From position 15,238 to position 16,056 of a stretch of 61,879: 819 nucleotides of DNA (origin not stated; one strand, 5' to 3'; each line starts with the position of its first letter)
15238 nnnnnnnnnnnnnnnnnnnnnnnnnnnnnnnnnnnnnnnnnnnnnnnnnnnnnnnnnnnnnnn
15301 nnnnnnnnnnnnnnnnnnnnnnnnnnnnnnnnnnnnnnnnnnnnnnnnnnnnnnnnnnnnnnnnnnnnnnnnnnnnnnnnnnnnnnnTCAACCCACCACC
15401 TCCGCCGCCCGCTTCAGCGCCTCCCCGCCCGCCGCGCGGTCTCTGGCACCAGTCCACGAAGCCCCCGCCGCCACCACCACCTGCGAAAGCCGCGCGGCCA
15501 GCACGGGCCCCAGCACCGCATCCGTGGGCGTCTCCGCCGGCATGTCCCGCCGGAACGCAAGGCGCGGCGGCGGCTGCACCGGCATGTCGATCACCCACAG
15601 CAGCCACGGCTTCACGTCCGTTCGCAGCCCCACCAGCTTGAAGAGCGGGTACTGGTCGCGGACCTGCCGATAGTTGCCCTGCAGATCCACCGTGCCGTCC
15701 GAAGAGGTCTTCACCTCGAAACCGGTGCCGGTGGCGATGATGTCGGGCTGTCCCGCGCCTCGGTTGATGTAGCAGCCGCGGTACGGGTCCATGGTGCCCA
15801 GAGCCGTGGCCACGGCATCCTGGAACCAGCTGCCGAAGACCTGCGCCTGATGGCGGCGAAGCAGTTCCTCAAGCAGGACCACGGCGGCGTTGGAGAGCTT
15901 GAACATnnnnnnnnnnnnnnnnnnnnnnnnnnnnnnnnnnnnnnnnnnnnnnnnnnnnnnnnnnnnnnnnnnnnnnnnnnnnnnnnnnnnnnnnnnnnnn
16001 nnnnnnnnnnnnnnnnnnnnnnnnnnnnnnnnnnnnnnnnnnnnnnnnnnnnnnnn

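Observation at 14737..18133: Orphan Rad50/SbcC-like zinc-hook ATPase operon with PD-(D/E)xK and HD partners and no SbcD/Mre11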

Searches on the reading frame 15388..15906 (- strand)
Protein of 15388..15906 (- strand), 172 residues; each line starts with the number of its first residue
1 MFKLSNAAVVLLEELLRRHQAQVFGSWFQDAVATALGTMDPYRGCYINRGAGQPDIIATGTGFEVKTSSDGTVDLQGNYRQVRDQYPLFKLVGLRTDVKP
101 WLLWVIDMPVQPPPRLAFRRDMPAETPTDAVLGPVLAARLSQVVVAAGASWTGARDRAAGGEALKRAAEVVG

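Call 3: search_protein_families(library=pfam, proteins=[window:15388-15906:-], max_evalue=1)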
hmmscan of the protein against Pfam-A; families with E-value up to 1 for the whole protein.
window:15388-15906:- (172 aa): 1 family
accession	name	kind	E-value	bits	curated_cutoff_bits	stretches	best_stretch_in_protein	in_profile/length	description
PF24601.1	TPR_DOP1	-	0.48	10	26.6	1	4-35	49-80/375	DOP1 TPR domain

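Call 4: search_protein_families(library=padloc, proteins=[window:15388-15906:-], max_evalue=1)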
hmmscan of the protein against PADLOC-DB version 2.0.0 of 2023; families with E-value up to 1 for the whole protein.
window:15388-15906:- (172 aa): 0 families

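Call 5: search_protein_families(library=ncbifam, proteins=[window:15388-15906:-], max_evalue=1)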
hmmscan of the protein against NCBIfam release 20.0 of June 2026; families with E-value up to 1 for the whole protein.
window:15388-15906:- (172 aa): 0 families

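Call 8: search_protein_families(library=phrogs, proteins=[window:15388-15906:-], max_evalue=1)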
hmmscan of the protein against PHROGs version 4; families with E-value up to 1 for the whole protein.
window:15388-15906:- (172 aa): 0 families

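Call 18: find_homologous_proteins(query=window:15388-15906:-)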
Query window:15388-15906:- (172 aa): 59 proteins with E <= 0.001 among 1185 candidates.
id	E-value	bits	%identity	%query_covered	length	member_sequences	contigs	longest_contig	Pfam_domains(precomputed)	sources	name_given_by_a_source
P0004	3.6e-101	354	93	100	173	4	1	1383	-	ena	-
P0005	1.4e-65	238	65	98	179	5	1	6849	-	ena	-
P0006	3.1e-65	237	68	93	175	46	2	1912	-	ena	-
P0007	4.7e-63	230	63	97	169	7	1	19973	-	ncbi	-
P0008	4.8e-63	230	63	99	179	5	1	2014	-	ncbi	ncbi:MAG: hypothetical protein ACKO3H_12315 [Verrucomicrobiota bacterium]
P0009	5.2e-63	230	64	98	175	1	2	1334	-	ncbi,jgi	jgi:hypothetical protein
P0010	1.8e-61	225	63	99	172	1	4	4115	-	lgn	-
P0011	3.0e-61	224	63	99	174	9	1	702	-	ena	-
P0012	3.9e-61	224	63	98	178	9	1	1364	-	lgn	-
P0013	1.3e-60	222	63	98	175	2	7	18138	-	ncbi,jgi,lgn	jgi:hypothetical protein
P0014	2.3e-60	221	63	98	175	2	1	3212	-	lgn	-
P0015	3.5e-60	221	63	98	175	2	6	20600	-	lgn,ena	-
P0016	4.8e-60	220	63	98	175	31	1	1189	-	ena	-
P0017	6.5e-60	220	62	98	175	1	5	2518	-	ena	-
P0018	6.5e-60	220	62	98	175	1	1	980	-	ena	-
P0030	3.0e-58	214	60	98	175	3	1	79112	-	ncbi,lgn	-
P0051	6.0e-45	171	53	96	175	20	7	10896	-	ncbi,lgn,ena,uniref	ncbi:hypothetical protein [Hyphomonas sp.]|uniref:hypothetical protein n=1 Tax=Hyphomonas sp. TaxID=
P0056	8.8e-42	161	51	97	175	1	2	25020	-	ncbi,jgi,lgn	jgi:hypothetical protein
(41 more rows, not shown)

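Call 19: find_encoding_contigs(protein=P0030, flank=8000, max_places=2)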
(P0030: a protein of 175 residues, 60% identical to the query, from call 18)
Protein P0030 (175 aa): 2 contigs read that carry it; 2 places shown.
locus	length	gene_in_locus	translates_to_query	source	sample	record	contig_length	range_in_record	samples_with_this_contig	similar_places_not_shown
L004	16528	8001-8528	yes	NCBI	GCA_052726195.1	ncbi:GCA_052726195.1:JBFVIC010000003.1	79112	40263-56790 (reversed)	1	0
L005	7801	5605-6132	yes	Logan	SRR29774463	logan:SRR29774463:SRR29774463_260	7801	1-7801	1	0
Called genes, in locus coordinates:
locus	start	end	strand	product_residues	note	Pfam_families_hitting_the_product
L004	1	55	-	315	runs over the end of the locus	PF04909:Amidohydro_2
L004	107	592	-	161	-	-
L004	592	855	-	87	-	PF05930:Phage_AlpA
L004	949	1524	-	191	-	-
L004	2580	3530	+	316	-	PF13411:MerR_1 (weak)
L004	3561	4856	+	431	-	PF00092:VWA, PF13519:VWA_2, PF13768:VWA_3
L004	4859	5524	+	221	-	-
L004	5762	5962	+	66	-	-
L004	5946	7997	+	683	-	PF13304:AAA_21 (faint)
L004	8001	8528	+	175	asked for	-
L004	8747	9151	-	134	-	PF16747:Adhesin_E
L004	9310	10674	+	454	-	PF00004:AAA, PF17866:AAA_lid_6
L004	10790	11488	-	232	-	-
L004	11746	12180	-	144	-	-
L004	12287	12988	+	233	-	-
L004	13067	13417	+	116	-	-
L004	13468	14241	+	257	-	PF03747:ADP_ribosyl_GH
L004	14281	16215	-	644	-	PF11074:DUF2779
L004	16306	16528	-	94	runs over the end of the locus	-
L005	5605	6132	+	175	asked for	-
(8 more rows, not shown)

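Call 20: find_encoding_contigs(protein=P0056, flank=8000, max_places=2)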
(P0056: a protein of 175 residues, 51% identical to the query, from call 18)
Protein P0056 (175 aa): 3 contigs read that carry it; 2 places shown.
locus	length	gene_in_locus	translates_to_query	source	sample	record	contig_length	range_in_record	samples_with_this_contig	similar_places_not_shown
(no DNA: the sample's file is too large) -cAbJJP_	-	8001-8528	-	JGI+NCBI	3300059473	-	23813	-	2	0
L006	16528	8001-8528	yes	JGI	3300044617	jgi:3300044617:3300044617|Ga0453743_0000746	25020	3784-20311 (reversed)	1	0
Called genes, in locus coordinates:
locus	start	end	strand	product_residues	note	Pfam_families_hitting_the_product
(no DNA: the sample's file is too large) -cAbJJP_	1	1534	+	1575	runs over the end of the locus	PF13271:DUF4062, PF13191:AAA_16, PF13401:AAA_22 (weak), PF07719:TPR_2 (faint)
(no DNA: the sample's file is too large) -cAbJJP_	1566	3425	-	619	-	-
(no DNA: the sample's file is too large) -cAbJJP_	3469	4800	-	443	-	PF00089:Trypsin, PF13365:Trypsin_2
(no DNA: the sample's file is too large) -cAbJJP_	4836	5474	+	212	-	-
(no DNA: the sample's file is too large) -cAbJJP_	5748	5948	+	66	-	-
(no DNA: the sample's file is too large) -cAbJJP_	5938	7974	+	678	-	PF02463:SMC_N (faint), PF13304:AAA_21 (faint)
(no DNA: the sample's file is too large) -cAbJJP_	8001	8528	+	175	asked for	-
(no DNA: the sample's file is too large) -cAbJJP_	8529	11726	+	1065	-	PF12705:PDDEXK_1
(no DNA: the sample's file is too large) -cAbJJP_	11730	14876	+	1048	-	PF00580:UvrD-helicase, PF13245:AAA_19 (weak), PF00580:UvrD-helicase, PF13538:UvrD_C_2 (faint), PF13361:UvrD_C (weak), PF12705:PDDEXK_1 (weak)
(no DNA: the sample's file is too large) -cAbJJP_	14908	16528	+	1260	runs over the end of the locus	PF13676:TIR_2 (weak), PF11074:DUF2779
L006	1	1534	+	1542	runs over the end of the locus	PF13271:DUF4062, PF13191:AAA_16, PF13401:AAA_22 (weak), PF07719:TPR_2 (faint)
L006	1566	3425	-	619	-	-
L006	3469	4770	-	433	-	PF00089:Trypsin, PF13365:Trypsin_2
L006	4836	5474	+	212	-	-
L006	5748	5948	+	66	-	-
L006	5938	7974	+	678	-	PF02463:SMC_N (faint)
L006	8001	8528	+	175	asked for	-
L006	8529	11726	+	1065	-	PF12705:PDDEXK_1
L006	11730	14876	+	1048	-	PF00580:UvrD-helicase, PF13245:AAA_19 (weak), PF00580:UvrD-helicase, PF13538:UvrD_C_2 (faint), PF13361:UvrD_C (weak), PF12705:PDDEXK_1 (weak)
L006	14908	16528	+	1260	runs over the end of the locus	PF13676:TIR_2 (weak), PF11074:DUF2779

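Call 21: find_encoding_contigs(protein=P0051, flank=8000, max_places=3)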
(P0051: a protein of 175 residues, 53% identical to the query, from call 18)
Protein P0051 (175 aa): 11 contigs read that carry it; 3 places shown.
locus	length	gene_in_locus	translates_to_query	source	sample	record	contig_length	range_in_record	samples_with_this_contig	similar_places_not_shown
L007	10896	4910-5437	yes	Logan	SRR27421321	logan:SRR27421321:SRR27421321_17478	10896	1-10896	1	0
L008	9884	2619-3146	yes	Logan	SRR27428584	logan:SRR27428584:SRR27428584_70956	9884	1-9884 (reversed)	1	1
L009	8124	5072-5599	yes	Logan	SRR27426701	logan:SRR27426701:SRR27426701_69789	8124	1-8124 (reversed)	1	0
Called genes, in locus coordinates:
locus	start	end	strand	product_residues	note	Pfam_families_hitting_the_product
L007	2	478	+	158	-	?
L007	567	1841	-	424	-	PF00089:Trypsin, PF13365:Trypsin_2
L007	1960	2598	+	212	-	-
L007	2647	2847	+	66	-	-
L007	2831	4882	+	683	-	PF00005:ABC_tran (faint), PF02463:SMC_N (faint), PF13304:AAA_21 (faint), PF13558:SbcC_Walker_B (faint)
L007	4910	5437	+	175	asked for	-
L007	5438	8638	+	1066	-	PF12705:PDDEXK_1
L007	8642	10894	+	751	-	?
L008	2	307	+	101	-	?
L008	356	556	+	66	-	-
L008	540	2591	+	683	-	PF00005:ABC_tran (faint), PF02463:SMC_N (faint), PF13304:AAA_21 (faint), PF13558:SbcC_Walker_B (faint)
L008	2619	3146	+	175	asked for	-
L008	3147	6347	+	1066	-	PF12705:PDDEXK_1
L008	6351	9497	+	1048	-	PF00580:UvrD-helicase, PF13245:AAA_19, PF00580:UvrD-helicase, PF13361:UvrD_C (weak), PF13538:UvrD_C_2 (faint), PF12705:PDDEXK_1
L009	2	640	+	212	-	?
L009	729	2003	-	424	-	PF00089:Trypsin, PF13365:Trypsin_2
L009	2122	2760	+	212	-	-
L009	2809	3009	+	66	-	-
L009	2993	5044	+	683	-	PF00005:ABC_tran (faint), PF02463:SMC_N (faint), PF13304:AAA_21 (faint), PF13558:SbcC_Walker_B (faint)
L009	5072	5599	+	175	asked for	-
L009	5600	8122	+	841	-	?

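Call 38: find_related_loci(query=A2, collection=genome_contigs, flank=10000)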
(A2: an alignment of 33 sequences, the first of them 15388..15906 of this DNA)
Query A2 (172 aa) in genome_contigs; peptide patterns used: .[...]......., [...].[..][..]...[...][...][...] (x = any residue, [..] = any of these).
21 stretches matched a pattern; 7 encode a relative of the query (tblastn E <= 1e-3); 7 distinct loci.
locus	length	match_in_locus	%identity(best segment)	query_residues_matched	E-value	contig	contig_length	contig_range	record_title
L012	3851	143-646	65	1-168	1e-71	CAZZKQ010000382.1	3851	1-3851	MAG TPA_asm: uncultured Verrucomicrobiota bacterium isolate SRP124364_co1_30 genome assembly, contig: NODE_31189_length_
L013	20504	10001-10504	64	1-168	2e-68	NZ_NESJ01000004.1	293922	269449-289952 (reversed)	Limnohabitans sp. 2KL-51 LimC-2KL-51-C4, whole genome shotgun sequence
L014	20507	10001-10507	62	1-169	1e-67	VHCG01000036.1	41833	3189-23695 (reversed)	MAG: Verrucomicrobia bacterium isolate K_DeepCast_0m_m1_144 K_DeepCast_0m_m1_144_Ga0194124_10000899, whole genome shotgu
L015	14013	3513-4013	63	1-167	2e-68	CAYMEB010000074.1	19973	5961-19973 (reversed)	MAG TPA_asm: uncultured Hyphomicrobiaceae bacterium isolate SRP124364_co1_118 genome assembly, contig: NODE_2607_length_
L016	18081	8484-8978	53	1-165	1e-57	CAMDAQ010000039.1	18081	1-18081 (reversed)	MAG: Singulisphaera sp. GP187 isolate ME-21oct19-3 genome assembly, contig: ME-21oct19-C4502, whole genome shotgun seque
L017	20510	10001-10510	52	2-169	6e-49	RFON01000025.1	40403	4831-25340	MAG: Planctomycetota bacterium isolate WB4_1_1472 contig_100_24, whole genome shotgun sequence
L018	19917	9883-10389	52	3-169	2e-48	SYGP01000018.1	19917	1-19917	MAG: Planctomycetia bacterium isolate F1-60-MAGs104 F1-60__c208649, whole genome shotgun sequence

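Call 43: predict_structure(alignment_id=A2)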
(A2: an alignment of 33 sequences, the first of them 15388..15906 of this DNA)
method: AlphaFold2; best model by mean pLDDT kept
length: 172 residues; sequences in the alignment: 33
mean_pLDDT: 90.4   pTM: 0.90
mean pLDDT of the five models: 90.4, 90.3, 90.3, 88.7, 88.6
residues with pLDDT >= 90: 107; 70-90: 62; 50-70: 3; < 50: 0
segments of 3 or more residues with pLDDT < 50: none
pLDDT, mean of each block of 10 residues (from residue 1): 94 93 93 96 85 85 93 81 87 89 90 84 81 96 98 95 96 84
secondary structure, 60 per line:
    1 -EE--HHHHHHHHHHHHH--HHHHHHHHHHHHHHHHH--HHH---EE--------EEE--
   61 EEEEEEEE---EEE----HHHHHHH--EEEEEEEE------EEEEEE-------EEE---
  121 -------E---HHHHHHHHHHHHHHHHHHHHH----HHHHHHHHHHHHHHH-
elements in order: H6-18 H21-37 E56-58 E61-68 E72-74 H79-85 E88-95 E102-107 E115-117 H132-152 H157-171

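Call 48: fold_search(model_id=the predicted structure, library=pdb)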
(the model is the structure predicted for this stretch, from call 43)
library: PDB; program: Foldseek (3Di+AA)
matches with E <= 10: 134; with E <= 0.001: 0
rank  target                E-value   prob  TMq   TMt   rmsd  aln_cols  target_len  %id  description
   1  2wiw_B                9.1e-02  0.57  0.33  0.41   7.3       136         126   12  Crystal structures of Holliday junction resolvases from Archaeoglobus fulgidus bound to DNA substrate (released 2009-05-26)
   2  1gef_E                1.0e-01  0.97  0.36  0.52   4.1        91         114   12  Crystal structure of the archaeal holliday junction resolvase HJC (released 2001-03-21)
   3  1gef_B                1.2e-01  0.94  0.34  0.48   3.6        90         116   12  Crystal structure of the archaeal holliday junction resolvase HJC (released 2001-03-21)
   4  2wcw_C                2.2e-01  0.38  0.29  0.39   7.5       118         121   14  1.6A resolution structure of Archaeoglobus fulgidus Hjc, a Holliday junction resolvase from an archaeal hyperthermophi (released 2009-03-24)
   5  1ob8_B                2.4e-01  0.51  0.31  0.39   4.7        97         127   10  Holliday Junction Resolving Enzyme (released 2004-10-15)
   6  2wcw_D                2.5e-01  0.84  0.36  0.47   3.7        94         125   16  1.6A resolution structure of Archaeoglobus fulgidus Hjc, a Holliday junction resolvase from an archaeal hyperthermophi (released 2009-03-24)
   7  2wcw_B                3.0e-01  0.69  0.31  0.41   4.9        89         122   11  1.6A resolution structure of Archaeoglobus fulgidus Hjc, a Holliday junction resolvase from an archaeal hyperthermophi (released 2009-03-24)
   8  1ob8_A                3.0e-01  0.38  0.27  0.37   6.6       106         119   13  Holliday Junction Resolving Enzyme (released 2004-10-15)
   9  1ob9                  3.6e-01  0.44  0.30  0.39   4.7       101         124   10  Holliday Junction Resolving Enzyme (released 2004-10-15)
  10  5ms7                  3.6e-01  0.10  0.18  0.11  10.2       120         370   10  Crystal structure of the legionella pneumophila effector protein RavZ_20-502 (released 2017-04-19)
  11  3h4r                  5.8e-01  0.16  0.27  0.22   9.9       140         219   16  Crystal structure of E. coli RecE exonuclease (released 2009-05-26)
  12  5izv_B                7.3e-01  0.05  0.17  0.10  10.4       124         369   10  Crystal structure of the legionella pneumophila effector protein RavZ - F222 (released 2016-11-09)
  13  1eon_B                7.8e-01  0.33  0.28  0.21   4.2       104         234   12  ECORV BOUND TO 3'-S-PHOSPHOROTHIOLATE DNA AND CA2+ (released 2000-04-04)
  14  9jsz_J                1.0e+00  0.13  0.25  0.13   9.1        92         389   12  active NbaSPARDA complexes (released 2025-04-02)
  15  5tgq                  1.2e+00  0.11  0.33  0.28   8.2       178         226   12  Restriction-modification system Type II R.SwaI, DNA free (released 2016-12-21)
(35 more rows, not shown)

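Call 71: search_protein_families(library=padloc, proteins=[L006:1566-3425:-, L006:3469-4770:-, L006:4836-5474:+, L006:8529-11726:+, L006:11730-14876:+, L004:14281-16215:-, L004:2580-3530:+, L004:3561-4856:+, L004:9310-10674:+], max_evalue=0.00001)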
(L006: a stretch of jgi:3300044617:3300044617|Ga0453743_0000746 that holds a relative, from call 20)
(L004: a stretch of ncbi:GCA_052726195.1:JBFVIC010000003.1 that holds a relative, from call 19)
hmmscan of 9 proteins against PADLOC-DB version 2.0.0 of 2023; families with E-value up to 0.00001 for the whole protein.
L006:1566-3425:- (619 aa): 0 families

L006:3469-4770:- (433 aa): 3 families
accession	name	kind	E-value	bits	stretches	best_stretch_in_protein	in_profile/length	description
PDLC02960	RT-Protease_XI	-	6.2e-19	66.3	1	77-243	330-489/506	single gene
PDLC02959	RT-Protease_XI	-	1.2e-16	58.7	1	76-245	331-495/510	single gene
PDLC04593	PDC-M35A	-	7.2e-06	23.9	0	141-255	84-196/216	-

L006:4836-5474:+ (212 aa): 0 families

L006:8529-11726:+ (1065 aa): 0 families

L006:11730-14876:+ (1048 aa): 43 families (the best 25 are shown)
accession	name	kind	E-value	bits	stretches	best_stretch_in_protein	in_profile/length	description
PDLC03802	RTasHel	-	3.2e-31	106.9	2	9-64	22-77/675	DRT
PDLC00122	GajB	-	1.5e-26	91.4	2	310-400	162-247/502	UrvD helicase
PDLC00112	GajB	-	4.4e-24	83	1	294-411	194-296/581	UrvD helicase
PDLC00117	GajB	-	5.1e-24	82.7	2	306-399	214-301/604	UrvD helicase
PDLC00127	GajB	-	8.4e-24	82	2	308-397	199-286/594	UrvD helicase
PDLC00107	GajB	-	9.6e-24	81.9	3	311-399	216-299/587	UrvD helicase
PDLC00132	GajB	-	2.1e-23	80.8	2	311-399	215-298/625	UrvD helicase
PDLC00123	GajB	-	2.5e-23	80.5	2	309-399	175-258/540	UrvD helicase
PDLC00121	GajB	-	1.4e-20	71.4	1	285-402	179-285/565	UrvD helicase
PDLC00136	GajB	-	2.1e-19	67.8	1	303-461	199-348/570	UrvD helicase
PDLC00129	GajB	-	1.1e-18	65.2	1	277-400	192-309/594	UrvD helicase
PDLC00103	GajB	-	4e-18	63.7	1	311-406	212-301/612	UrvD helicase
PDLC00109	GajB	-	1.2e-17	61.6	2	9-57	10-57/647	UrvD helicase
PDLC00130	GajB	-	3e-17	60.1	1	307-399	202-289/589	UrvD helicase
PDLC00114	GajB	-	2.6e-16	57.3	1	313-398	218-297/635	UrvD helicase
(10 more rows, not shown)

L004:14281-16215:- (644 aa): 0 families

L004:2580-3530:+ (316 aa): 0 families

L004:3561-4856:+ (431 aa): 0 families

L004:9310-10674:+ (454 aa): 0 families

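Call 72: search_protein_families(library=ncbifam, proteins=[L006:8529-11726:+, L006:11730-14876:+, L006:1566-3425:-, L006:4836-5474:+, L004:14281-16215:-, L004:4859-5524:+], max_evalue=0.00001)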
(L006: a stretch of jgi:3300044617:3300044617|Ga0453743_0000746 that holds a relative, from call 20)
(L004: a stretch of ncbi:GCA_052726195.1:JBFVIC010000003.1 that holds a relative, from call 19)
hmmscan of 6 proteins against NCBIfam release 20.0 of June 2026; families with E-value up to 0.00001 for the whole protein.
L006:8529-11726:+ (1065 aa): 2 families
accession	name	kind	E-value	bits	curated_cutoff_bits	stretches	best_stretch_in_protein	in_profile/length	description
TIGR02786.1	addB_alphas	equivalog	1.6e-11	43.1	486.5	1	839-986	810-952/1024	double-strand break repair protein AddB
TIGR03623.1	TIGR03623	subfamily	4.4e-07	28.5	299.6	1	910-983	735-797/876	probable DNA repair protein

L006:11730-14876:+ (1048 aa): 15 families
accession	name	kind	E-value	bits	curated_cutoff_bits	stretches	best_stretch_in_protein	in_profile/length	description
TIGR00609.1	recB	equivalog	1.1e-41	142.9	696.05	3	288-394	349-449/1175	exodeoxyribonuclease V subunit beta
TIGR02784.1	addA_alphas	equivalog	1.4e-33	116.4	860.75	3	9-125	14-130/1138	double-strand break repair helicase AddA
NF010485.0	PRK13909.1-2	equivalog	5.1e-32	111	650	2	311-396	332-420/909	RecB-like helicase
TIGR02785.1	addA_Gpos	equivalog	5.3e-27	94.1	707.65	2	9-121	18-108/1234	helicase-exonuclease AddAB subunit AddA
TIGR01073.1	pcrA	equivalog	1.8e-26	92.8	911.2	2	9-63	21-76/725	DNA helicase PcrA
TIGR01074.1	rep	equivalog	8.7e-26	90.4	951.45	2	9-63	18-73/668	DNA helicase Rep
TIGR01075.1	uvrD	equivalog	1.2e-24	86.6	1144.45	2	309-393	207-285/715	DNA helicase II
NF010487.0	PRK13909.1-4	equivalog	4.4e-24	84.8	759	2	309-398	326-418/924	RecB-like helicase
NF008743.0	PRK11773.1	equivalog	1.7e-22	79.6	965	2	306-393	209-290/720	DNA helicase II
NF008128.0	PRK10876.1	equivalog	2.3e-20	71.9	1697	1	294-394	361-455/1181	exodeoxyribonuclease V subunit beta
NF008172.0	PRK10919.1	equivalog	8.8e-19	67.1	1168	2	8-67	18-78/673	DNA helicase Rep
NF008276.0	PRK11054.1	equivalog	1.7e-16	59.9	543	1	8-61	212-266/684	DNA helicase IV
NF010484.0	PRK13909.1-1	equivalog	1.5e-11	42.8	1074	0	11-60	11-60/945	RecB-like helicase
NF010486.0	PRK13909.1-3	equivalog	1e-10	40.3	1109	0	310-395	330-418/921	RecB-like helicase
TIGR02786.1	addB_alphas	equivalog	4.8e-06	24.9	486.5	1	448-534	357-442/1024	double-strand break repair protein AddB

L006:1566-3425:- (619 aa): 0 families

L006:4836-5474:+ (212 aa): 0 families

L004:14281-16215:- (644 aa): 0 families

L004:4859-5524:+ (221 aa): 0 families
